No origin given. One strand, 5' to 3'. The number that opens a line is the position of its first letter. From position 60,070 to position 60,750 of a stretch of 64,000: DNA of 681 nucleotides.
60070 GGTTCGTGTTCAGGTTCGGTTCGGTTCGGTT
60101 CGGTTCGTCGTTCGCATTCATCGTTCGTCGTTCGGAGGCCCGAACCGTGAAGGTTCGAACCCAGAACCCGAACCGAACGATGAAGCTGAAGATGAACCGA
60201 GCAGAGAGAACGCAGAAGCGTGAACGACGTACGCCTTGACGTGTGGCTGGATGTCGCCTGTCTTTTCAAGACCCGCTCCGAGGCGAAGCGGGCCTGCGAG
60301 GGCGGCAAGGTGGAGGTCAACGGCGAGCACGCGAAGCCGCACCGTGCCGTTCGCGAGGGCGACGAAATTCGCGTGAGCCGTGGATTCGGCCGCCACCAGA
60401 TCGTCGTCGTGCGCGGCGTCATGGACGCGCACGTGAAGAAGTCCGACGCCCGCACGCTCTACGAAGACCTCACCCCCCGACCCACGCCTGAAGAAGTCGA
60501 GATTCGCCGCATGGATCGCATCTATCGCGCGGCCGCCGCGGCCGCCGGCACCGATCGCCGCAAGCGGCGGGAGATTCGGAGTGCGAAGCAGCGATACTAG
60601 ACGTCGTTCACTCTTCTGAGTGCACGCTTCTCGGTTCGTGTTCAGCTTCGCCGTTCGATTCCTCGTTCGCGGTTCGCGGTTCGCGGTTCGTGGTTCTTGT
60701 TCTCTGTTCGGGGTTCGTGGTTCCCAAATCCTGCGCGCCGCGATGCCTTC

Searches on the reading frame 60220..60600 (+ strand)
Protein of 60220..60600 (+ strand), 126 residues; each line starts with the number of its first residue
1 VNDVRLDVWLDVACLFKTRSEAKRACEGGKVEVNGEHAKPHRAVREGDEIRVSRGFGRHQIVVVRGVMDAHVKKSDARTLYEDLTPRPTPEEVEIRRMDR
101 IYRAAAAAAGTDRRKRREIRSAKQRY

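Call 11: search_protein_families(library=pfam, proteins=[window:60220-60597:+], max_evalue=0.01)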
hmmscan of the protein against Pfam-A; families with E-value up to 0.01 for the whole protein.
seq(126 aa): 1 family
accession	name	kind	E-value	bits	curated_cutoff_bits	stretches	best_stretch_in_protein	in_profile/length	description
PF01479.30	S4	-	1.3e-12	47.6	22.8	1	4-50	1-48/48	S4 domain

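Call 39: find_related_loci(query=window:60220-60597:+, collection=metagenome_contigs, flank=3000)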
Query seq(126 aa) (126 aa) in metagenome_contigs; peptide patterns used: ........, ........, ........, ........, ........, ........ (x = any residue, [..] = any of these).
600 stretches matched a pattern (row limit reached: there are more); 416 encode a relative of the query (tblastn E <= 1e-3); the best 80 are kept; 80 distinct loci.
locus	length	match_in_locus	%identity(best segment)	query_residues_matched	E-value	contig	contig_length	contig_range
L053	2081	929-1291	88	4-124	2e-69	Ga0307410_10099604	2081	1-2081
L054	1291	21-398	82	1-126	7e-66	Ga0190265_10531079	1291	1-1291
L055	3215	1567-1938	85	2-124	1e-61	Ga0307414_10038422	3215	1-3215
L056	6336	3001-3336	78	1-111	4e-58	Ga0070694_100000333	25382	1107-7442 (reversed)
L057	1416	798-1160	78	4-123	1e-60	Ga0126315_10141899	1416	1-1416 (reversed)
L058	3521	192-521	80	2-111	2e-57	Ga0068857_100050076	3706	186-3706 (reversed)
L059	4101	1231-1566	79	1-111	2e-57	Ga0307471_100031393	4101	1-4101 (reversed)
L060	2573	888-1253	78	5-125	5e-57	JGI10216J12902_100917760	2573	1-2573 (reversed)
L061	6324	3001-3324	78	4-111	2e-56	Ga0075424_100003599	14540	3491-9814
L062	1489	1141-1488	75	5-119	1e-58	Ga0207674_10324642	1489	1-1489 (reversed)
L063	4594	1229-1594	76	5-125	2e-56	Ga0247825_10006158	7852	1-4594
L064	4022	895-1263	73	2-123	4e-56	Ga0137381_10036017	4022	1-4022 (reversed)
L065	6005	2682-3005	79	4-111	7e-56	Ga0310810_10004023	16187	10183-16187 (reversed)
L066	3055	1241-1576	78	1-111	5e-56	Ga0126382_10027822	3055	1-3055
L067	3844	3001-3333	76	1-111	5e-56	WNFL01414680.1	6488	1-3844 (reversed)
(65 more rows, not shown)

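Call 76: find_encoding_contigs(protein=window:60220-60600:+, flank=3000, max_places=6)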
Protein window:60220-60600:+ (126 aa): no gene with exactly this product is on record in the collection.
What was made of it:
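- Tried and rejected: An exact look-up of the window's S4 protein to find the source contig found nothing (call 76).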
